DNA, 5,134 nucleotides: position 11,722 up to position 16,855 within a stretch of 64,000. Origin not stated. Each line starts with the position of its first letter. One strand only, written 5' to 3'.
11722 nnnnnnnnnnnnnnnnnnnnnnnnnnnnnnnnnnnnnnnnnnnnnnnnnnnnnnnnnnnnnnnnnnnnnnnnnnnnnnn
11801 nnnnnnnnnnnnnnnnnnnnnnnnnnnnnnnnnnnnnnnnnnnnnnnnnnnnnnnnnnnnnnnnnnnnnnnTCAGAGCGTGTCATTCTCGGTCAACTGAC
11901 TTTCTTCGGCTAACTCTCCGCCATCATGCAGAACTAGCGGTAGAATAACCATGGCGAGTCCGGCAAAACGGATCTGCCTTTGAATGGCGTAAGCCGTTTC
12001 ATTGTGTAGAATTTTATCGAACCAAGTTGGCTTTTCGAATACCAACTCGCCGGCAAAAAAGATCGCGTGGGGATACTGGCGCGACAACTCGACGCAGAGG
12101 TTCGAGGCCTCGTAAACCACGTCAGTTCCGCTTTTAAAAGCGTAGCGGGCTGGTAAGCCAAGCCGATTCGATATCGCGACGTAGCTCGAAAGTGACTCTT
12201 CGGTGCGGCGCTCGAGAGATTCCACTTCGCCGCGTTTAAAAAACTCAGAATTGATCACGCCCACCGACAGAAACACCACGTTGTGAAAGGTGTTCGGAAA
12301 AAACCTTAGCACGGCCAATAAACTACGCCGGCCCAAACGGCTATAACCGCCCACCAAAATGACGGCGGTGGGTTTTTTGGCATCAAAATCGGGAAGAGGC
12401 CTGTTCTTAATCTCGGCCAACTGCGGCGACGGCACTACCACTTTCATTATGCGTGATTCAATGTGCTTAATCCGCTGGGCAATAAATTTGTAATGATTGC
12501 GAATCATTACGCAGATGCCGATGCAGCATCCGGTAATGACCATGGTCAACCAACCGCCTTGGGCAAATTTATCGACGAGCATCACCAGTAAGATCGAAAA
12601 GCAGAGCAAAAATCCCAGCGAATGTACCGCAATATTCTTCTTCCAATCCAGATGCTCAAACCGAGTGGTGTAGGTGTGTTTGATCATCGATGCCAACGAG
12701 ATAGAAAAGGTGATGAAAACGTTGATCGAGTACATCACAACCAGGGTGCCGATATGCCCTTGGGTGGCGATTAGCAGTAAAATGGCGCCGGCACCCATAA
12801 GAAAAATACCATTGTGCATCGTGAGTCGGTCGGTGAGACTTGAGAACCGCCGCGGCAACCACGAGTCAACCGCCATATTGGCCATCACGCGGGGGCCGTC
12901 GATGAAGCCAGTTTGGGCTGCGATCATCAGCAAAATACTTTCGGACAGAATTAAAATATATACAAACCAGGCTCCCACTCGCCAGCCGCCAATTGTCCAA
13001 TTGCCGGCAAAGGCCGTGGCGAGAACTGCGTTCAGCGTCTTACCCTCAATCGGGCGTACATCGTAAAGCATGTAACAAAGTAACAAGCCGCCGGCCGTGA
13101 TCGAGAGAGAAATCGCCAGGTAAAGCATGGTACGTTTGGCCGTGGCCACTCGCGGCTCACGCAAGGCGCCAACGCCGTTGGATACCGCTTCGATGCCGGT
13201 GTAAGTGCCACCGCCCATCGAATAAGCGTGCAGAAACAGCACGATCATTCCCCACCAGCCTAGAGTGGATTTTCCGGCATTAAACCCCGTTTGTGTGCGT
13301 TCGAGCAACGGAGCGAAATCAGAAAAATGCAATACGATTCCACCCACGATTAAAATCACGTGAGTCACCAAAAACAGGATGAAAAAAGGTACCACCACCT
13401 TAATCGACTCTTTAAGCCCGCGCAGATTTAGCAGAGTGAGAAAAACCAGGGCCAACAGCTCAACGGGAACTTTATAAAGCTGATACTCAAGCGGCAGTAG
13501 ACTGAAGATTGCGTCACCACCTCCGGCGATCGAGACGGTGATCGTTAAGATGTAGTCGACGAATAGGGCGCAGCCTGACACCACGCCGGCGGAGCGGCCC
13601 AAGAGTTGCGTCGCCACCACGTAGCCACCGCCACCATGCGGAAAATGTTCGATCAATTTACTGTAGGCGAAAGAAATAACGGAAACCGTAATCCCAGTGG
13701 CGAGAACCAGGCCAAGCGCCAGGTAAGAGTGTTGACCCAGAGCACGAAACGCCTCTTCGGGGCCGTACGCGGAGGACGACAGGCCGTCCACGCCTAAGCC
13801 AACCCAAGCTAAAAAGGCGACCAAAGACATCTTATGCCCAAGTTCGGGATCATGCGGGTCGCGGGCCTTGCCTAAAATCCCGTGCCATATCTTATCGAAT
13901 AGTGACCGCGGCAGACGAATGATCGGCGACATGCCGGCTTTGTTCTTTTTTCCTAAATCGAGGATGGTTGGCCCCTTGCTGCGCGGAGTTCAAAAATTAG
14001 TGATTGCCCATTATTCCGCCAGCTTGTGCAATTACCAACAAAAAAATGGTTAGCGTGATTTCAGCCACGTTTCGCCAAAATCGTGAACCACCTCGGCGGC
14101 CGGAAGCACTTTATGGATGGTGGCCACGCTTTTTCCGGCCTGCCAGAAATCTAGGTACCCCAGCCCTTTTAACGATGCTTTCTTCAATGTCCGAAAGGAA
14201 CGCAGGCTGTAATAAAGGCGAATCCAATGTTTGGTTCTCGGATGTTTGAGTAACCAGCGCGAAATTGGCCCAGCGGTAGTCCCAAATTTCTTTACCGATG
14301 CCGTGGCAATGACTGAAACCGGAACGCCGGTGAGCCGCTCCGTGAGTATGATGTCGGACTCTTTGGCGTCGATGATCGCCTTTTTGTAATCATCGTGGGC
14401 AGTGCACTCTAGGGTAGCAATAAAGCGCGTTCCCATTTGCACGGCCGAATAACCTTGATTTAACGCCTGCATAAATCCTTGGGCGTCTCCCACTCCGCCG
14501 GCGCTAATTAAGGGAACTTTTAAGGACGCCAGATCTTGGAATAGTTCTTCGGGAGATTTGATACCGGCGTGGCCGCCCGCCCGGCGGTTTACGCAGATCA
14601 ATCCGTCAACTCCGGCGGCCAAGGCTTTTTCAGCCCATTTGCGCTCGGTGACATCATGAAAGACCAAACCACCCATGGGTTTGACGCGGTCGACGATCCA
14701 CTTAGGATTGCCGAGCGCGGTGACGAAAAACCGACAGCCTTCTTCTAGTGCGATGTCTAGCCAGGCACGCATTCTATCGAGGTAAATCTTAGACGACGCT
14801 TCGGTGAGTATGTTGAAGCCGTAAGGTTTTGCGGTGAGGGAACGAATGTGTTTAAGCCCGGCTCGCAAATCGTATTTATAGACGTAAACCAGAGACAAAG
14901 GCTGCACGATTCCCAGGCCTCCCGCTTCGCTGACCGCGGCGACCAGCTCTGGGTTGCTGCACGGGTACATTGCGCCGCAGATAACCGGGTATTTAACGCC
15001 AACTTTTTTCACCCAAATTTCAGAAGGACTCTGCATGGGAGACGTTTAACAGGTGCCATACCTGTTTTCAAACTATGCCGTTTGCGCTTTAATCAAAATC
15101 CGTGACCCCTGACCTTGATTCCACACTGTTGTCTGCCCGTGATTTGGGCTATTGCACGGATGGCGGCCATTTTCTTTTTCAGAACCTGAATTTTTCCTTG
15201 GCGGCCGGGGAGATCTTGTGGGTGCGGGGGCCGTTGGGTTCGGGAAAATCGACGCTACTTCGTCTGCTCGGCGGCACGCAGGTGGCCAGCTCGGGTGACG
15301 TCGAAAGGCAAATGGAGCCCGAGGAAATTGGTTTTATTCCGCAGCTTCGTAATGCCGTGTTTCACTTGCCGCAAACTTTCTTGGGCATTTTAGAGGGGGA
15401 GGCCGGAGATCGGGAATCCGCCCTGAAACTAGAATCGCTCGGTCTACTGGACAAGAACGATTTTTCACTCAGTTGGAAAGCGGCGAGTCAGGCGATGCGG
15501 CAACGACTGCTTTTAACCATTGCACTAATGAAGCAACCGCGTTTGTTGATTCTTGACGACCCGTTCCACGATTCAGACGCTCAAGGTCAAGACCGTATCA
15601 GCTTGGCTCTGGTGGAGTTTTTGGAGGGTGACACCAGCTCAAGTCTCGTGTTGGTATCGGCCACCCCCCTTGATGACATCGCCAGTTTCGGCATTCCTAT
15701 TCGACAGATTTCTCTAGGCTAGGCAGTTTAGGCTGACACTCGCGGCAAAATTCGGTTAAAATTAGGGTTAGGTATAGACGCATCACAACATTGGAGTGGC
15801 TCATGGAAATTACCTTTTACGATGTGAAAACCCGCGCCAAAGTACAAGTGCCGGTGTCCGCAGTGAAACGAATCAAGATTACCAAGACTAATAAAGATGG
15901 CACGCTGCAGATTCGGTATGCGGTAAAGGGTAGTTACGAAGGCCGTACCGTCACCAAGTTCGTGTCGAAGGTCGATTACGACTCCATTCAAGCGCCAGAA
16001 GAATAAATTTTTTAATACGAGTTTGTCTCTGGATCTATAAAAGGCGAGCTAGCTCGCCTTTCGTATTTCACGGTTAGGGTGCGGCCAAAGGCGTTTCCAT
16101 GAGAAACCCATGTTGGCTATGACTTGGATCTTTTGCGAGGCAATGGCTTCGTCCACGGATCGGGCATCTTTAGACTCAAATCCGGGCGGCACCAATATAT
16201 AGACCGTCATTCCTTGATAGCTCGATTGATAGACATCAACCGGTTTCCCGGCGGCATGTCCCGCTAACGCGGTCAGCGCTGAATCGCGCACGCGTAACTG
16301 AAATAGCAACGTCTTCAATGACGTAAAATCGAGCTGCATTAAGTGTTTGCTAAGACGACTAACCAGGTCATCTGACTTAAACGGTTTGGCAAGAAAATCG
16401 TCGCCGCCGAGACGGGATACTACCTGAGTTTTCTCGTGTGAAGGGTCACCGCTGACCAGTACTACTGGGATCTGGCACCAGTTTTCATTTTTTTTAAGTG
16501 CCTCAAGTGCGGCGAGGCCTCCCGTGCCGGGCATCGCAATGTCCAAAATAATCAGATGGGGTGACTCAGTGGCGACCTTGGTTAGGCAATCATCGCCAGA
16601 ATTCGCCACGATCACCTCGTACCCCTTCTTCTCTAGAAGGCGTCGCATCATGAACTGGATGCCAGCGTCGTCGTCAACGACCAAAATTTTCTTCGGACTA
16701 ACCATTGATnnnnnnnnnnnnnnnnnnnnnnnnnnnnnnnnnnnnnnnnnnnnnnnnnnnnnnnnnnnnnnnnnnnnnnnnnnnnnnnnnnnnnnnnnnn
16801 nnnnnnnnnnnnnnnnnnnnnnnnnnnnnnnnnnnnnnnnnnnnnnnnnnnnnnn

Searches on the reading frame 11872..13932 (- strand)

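Call 31: search_protein_families(library=pfam, proteins=[window:11872-13932:-], max_evalue=0.001)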
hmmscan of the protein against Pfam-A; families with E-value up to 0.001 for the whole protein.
window:11872-13932:- (686 aa): 2 families
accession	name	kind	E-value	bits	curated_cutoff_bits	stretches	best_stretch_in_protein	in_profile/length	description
PF13520.12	AA_permease_2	-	1.1e-23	84.3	27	1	70-455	31-408/427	Amino acid permease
PF00324.27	AA_permease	-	1.1e-12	47.8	24.6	1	76-487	35-463/470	Amino acid permease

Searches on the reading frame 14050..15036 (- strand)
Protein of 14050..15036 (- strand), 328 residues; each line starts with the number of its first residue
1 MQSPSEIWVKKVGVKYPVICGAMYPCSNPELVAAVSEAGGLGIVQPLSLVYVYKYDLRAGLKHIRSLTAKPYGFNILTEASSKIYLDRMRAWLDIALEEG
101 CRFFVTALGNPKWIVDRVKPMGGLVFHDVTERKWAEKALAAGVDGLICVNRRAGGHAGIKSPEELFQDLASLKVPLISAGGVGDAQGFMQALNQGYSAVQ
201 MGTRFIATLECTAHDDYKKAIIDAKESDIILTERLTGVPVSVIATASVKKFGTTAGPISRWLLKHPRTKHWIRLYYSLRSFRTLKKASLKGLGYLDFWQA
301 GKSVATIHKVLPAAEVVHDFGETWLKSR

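Call 31: search_protein_families(library=pfam, proteins=[window:14050-15036:-], max_evalue=0.001)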
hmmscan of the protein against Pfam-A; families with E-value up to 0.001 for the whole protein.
window:14050-15036:- (328 aa): 4 families
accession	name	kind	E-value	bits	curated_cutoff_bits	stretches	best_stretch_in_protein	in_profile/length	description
PF03060.21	NMO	-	1.7e-38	133.3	28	1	9-253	5-273/331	Nitronate monooxygenase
PF00478.31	IMPDH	-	3.2e-05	23.6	25.6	0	145-212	177-246/345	IMP dehydrogenase / GMP reductase domain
PF05690.20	ThiG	-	0.00071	19.4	23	1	135-204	137-206/247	Thiazole biosynthesis protein ThiG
PF00977.27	His_biosynth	-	0.00088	19.2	23.6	0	117-205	134-222/228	Histidine biosynthesis protein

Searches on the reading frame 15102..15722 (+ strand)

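Call 31: search_protein_families(library=pfam, proteins=[window:15102-15722:+], max_evalue=0.001)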
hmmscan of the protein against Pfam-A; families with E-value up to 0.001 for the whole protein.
window:15102-15722:+ (206 aa): 2 families
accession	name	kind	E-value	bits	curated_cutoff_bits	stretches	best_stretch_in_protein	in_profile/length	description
PF00005.33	ABC_tran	-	3.8e-18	66.9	25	1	27-155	2-136/137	ABC transporter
PF13191.12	AAA_16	-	0.00056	20.9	32.6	1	36-169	24-155/167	AAA ATPase domain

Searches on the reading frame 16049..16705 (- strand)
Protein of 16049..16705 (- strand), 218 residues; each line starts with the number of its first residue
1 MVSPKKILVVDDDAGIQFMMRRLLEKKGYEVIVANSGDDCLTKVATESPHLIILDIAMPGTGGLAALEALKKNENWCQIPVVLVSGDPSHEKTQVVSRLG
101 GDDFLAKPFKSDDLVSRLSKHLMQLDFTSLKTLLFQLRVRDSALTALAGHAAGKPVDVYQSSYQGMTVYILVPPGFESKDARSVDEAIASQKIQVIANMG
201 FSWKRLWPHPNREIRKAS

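Call 31: search_protein_families(library=pfam, proteins=[window:16049-16705:-], max_evalue=0.001)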
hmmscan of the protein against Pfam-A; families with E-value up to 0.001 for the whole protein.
window:16049-16705:- (218 aa): 2 families
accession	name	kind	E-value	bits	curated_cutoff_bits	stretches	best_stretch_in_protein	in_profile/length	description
PF00072.30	Response_reg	-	2.3e-25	89.4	30.2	1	7-118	1-110/111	Response regulator receiver domain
PF06490.17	FleQ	-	0.00098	19.9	22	0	6-99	1-90/108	Flagellar regulatory protein FleQ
